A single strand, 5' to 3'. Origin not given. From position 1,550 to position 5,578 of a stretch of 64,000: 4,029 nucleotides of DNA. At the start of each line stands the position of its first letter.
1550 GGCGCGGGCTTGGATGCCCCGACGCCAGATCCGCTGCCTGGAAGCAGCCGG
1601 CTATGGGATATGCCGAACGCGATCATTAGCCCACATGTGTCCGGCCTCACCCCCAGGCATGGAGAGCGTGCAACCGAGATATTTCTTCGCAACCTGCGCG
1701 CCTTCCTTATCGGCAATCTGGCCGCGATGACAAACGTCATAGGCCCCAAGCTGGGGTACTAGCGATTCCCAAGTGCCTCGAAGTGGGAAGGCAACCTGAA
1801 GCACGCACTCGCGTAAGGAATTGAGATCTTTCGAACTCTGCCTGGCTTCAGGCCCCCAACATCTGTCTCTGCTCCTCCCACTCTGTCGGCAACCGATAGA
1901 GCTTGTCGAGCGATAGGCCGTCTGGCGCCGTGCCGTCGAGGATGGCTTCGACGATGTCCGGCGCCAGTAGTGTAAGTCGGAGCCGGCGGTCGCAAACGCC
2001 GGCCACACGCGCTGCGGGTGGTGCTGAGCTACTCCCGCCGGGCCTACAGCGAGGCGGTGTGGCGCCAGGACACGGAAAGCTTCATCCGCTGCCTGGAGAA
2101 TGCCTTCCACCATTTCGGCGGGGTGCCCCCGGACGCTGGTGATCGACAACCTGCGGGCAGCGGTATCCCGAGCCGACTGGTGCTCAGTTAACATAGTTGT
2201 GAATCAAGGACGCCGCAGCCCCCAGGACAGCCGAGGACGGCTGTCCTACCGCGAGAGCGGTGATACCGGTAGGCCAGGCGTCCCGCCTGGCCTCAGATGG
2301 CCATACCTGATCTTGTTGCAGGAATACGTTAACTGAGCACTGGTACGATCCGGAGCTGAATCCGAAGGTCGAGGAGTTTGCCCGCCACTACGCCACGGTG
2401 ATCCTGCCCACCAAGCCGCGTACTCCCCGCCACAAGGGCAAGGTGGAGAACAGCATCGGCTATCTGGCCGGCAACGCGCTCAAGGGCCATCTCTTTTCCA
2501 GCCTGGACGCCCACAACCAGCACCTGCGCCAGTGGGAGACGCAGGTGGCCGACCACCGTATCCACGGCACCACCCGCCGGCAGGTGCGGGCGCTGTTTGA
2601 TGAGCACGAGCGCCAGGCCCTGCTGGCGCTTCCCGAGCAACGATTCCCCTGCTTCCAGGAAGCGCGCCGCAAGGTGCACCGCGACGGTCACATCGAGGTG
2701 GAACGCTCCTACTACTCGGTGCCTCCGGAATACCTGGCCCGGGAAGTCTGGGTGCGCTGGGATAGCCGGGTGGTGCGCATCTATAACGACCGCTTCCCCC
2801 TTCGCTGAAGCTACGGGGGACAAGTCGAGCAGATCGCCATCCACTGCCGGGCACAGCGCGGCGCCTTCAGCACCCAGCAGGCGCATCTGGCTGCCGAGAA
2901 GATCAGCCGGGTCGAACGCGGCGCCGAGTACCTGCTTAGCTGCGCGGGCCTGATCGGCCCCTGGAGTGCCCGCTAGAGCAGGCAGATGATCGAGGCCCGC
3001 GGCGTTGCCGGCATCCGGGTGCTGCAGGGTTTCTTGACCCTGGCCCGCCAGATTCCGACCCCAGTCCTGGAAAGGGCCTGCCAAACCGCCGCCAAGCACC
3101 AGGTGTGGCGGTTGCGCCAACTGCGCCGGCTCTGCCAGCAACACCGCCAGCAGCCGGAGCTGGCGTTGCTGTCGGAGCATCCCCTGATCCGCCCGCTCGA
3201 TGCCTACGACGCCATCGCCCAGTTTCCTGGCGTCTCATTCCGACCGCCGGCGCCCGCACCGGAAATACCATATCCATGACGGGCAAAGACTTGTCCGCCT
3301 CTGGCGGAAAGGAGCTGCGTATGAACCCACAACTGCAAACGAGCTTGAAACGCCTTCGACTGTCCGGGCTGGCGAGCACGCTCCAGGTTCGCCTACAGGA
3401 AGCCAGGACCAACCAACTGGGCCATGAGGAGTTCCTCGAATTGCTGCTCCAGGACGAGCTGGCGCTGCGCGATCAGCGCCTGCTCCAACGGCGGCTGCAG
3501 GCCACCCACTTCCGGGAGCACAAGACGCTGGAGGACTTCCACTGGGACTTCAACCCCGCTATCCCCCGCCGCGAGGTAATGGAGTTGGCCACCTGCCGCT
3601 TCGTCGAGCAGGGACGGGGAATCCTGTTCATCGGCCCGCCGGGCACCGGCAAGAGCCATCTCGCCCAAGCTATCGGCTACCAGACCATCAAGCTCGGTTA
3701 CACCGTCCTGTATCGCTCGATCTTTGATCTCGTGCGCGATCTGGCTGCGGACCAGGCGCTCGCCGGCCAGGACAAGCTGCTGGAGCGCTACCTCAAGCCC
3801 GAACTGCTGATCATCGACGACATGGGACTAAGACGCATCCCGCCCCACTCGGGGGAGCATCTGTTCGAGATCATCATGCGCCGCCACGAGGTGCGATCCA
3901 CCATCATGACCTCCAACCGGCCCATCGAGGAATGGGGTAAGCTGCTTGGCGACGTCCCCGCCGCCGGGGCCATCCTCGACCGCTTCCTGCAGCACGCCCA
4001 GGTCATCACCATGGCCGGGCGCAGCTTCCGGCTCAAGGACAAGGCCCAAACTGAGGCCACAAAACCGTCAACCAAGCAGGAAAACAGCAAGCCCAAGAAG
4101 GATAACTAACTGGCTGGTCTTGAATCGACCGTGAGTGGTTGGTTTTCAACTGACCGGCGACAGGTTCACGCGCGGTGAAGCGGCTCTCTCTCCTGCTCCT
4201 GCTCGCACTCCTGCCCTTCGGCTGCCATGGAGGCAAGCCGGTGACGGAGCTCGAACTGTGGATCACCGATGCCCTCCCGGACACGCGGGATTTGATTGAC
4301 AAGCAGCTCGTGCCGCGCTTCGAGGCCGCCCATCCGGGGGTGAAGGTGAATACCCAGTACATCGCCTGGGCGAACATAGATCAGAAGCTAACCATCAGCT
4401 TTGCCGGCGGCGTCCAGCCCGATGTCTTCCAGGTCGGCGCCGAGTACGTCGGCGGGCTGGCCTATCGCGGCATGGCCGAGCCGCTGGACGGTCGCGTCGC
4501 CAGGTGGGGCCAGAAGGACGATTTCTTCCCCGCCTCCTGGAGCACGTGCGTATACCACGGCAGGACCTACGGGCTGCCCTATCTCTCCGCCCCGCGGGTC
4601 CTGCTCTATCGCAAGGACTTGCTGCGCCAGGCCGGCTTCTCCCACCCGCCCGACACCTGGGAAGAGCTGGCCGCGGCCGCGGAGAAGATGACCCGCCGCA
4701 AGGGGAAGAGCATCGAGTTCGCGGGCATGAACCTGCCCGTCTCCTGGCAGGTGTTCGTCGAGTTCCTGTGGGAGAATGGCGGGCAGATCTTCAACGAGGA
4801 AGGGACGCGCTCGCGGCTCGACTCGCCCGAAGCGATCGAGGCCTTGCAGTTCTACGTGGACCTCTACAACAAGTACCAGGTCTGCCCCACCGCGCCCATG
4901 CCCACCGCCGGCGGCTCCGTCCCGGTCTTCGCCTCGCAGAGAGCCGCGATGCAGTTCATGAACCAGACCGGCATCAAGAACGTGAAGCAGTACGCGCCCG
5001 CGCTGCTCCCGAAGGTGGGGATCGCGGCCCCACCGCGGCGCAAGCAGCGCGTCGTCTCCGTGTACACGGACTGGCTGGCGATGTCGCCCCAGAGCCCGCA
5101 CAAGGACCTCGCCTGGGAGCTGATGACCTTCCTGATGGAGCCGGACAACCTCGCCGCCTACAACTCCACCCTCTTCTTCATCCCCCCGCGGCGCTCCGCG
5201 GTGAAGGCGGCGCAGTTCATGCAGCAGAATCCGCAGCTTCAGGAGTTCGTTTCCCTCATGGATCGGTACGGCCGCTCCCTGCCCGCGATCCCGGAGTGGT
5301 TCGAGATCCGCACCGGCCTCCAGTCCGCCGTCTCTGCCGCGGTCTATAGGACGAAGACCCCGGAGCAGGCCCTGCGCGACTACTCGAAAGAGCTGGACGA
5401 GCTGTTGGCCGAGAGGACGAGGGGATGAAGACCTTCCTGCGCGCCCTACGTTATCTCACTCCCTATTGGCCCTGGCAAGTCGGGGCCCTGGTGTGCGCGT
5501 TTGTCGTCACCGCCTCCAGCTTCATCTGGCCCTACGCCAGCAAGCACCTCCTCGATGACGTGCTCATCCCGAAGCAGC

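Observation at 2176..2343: A 159-bp MITE-like element inserted inside an IS21 istA gene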

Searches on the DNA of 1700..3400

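Call 7: search_rna_families(source=window, start=1700, end=3400, threshold=evalue, max_evalue=1)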
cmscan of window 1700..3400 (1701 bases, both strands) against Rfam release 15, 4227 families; matches with E-value up to 1: 0.
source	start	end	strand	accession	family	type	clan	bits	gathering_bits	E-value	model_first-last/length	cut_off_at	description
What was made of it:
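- On Bacterial MITE (non-autonomous DNA transposon): No Rfam family matches (call 7).
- Tried and rejected: Rfam at E <= 1 over 1700-3400: nothing (call 7).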

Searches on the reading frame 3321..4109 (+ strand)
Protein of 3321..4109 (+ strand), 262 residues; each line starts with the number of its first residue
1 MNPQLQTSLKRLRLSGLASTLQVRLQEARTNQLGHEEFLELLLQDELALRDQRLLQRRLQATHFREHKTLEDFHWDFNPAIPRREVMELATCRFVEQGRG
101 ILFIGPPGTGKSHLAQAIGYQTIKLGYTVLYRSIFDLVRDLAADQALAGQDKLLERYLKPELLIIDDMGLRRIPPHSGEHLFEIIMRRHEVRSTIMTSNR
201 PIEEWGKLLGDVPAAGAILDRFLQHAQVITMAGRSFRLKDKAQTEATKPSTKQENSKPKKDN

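Call 48: search_protein_families(library=pfam, proteins=[window:3321-4109:+])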
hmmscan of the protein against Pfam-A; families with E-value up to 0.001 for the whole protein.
window:3321-4109:+ (262 aa): 3 families
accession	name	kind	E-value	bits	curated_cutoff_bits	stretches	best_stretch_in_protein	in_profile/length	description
PF01695.23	IstB_IS21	-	7.1e-68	229.1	24.1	1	8-243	2-237/238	IstB-like ATP binding protein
PF00004.35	AAA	-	6.2e-05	23.9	21.2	1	101-167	1-65/131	ATPase family associated with various cellular activities (AAA)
PF00308.24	Bac_DnaA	-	8.2e-05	23.3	23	1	101-202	37-141/162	Bacterial DnaA ATPAse domain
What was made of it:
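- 1980..4163 (+): Host element: 5'-truncated IS21-family remnant. It holds the istA pseudogene (about 1980-3279) and an intact istB (3321-4109). Pfam hits are rve, Mu-transpos_C_2 and IstB_IS21 (call 48).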

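Call 55: find_encoding_contigs(protein=window:3321-4109:+, flank=2500, max_places=10)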
Protein window:3321-4109:+ (262 aa): 6 contigs read that carry it; 4 places shown.
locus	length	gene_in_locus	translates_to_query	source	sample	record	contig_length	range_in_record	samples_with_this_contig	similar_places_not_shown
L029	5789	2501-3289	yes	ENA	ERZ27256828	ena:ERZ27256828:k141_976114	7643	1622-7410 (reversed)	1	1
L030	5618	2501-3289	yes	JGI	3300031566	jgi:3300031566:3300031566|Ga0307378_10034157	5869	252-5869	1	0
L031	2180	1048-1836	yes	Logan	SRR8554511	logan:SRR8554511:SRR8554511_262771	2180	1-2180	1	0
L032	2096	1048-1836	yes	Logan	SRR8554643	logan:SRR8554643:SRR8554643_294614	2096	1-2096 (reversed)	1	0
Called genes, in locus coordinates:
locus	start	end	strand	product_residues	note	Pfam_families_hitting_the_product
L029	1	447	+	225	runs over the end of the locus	?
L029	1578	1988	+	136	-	PF22483:Mu-transpos_C_2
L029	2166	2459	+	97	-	-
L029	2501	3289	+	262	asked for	PF01695:IstB_IS21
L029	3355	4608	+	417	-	PF01547:SBP_bac_1, PF13416:SBP_bac_8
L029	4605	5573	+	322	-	PF00664:ABC_membrane, PF00005:ABC_tran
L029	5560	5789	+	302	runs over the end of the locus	PF00528:BPD_transp_1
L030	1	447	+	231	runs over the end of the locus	?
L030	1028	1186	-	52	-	-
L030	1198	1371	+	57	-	-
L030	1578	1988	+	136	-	PF22483:Mu-transpos_C_2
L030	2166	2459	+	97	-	-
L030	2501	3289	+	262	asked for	PF01695:IstB_IS21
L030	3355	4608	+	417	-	PF01547:SBP_bac_1, PF13416:SBP_bac_8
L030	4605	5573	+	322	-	PF00664:ABC_membrane, PF00005:ABC_tran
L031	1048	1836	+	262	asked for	PF01695:IstB_IS21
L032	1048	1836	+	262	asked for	PF01695:IstB_IS21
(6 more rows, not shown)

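Call 81: search_protein_families(library=ncbifam, proteins=[window:3321-4109:+])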
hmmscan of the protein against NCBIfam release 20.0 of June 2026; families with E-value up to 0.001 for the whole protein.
window:3321-4109:+ (262 aa): 15 families
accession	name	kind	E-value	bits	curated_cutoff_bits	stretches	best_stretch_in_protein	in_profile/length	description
NF038214.1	IS21_help_AAA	equivalog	2.3e-73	246.7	200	1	9-239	1-231/232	IS21-like element helper ATPase IstB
NF006616.1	PRK09183.1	subfamily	7e-51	172.9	300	1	5-244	7-248/253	IS21-like element helper ATPase IstB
NF005098.0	PRK06526.1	subfamily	2.5e-49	168.1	296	1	12-245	23-256/266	transposase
NF006038.0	PRK08181.1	subfamily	6.9e-38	130.4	317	1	8-243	16-252/271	transposase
NF005304.0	PRK06835.1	equivalog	9.4e-20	71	215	1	92-244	177-327/330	ATP-binding protein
NF005992.0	PRK08116.1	subfamily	2.7e-19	69.4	189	1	96-244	112-259/269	hypothetical protein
NF005931.1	PRK07952.1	equivalog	1.2e-11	44.7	357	1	99-222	100-222/246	replicative helicase loader DnaC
NF009043.0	PRK12377.1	subfamily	9.2e-11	41.8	389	1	101-211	104-216/248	ATP-binding protein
TIGR00362.1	DnaA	equivalog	2.8e-09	36.6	343.9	1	101-205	140-247/437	chromosomal replication initiator protein DnaA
TIGR03420.1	DnaA_homol_Hda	equivalog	1.6e-07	31.1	194.8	1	64-205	8-137/226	DnaA regulatory inactivator Hda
NF001154.0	PRK00149.3-3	equivalog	1.9e-07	30.4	410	1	99-206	151-263/462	chromosomal replication initiator protein DnaA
NF005378.0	PRK06921.1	subfamily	1.2e-05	24.5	207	1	100-168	119-186/266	hypothetical protein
NF006505.0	PRK08939.1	equivalog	3.7e-05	23.2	228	1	94-237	152-304/306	primosomal protein DnaI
NF010335.0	PRK13764.1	equivalog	0.00034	19.3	340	1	92-121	257-286/613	ATPase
NF003069.1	PRK03992.1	subfamily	0.00071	18.8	500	0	95-122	162-189/379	proteasome-activating nucleotidase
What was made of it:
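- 1980..4163 (+): NCBIfam IS21_help_AAA scores 246.7 bits against a cut-off of 200 (call 81).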

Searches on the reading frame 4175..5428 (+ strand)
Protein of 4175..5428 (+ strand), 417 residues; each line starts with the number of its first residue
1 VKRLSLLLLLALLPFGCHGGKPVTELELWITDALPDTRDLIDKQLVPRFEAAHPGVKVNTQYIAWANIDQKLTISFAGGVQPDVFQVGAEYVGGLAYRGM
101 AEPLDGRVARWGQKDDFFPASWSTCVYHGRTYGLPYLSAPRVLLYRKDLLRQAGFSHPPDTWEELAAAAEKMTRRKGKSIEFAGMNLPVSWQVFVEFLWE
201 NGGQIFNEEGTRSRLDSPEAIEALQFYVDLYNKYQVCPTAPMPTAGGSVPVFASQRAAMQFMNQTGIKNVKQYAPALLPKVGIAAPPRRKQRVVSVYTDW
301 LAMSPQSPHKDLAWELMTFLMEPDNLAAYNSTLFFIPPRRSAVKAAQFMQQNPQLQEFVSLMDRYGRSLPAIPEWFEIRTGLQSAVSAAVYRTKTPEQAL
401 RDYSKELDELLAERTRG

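Call 8: find_encoding_contigs(protein=window:4175-5428:+, flank=10000, max_places=6)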
Protein window:4175-5428:+ (417 aa): 3 contigs read that carry it; 2 places shown.
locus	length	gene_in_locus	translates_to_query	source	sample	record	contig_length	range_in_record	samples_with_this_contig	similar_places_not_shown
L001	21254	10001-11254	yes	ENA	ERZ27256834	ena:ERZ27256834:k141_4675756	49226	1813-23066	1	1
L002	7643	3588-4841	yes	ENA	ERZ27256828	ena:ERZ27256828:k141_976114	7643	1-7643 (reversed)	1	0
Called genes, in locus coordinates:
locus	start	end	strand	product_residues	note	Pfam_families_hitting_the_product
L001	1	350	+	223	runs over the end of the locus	PF00881:Nitroreductase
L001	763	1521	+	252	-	PF01208:URO-D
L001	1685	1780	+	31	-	-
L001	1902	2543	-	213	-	-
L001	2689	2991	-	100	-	PF01041:DegT_DnrJ_EryC1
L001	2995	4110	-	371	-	PF00246:Peptidase_M14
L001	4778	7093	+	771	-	-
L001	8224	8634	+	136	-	PF22483:Mu-transpos_C_2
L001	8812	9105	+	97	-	-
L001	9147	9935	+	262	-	PF01695:IstB_IS21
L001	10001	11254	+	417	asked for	PF01547:SBP_bac_1, PF13416:SBP_bac_8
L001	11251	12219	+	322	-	PF00664:ABC_membrane, PF00005:ABC_tran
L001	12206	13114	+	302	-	PF00528:BPD_transp_1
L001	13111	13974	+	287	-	PF00528:BPD_transp_1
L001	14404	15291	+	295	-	PF01063:Aminotran_4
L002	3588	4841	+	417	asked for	PF01547:SBP_bac_1, PF13416:SBP_bac_8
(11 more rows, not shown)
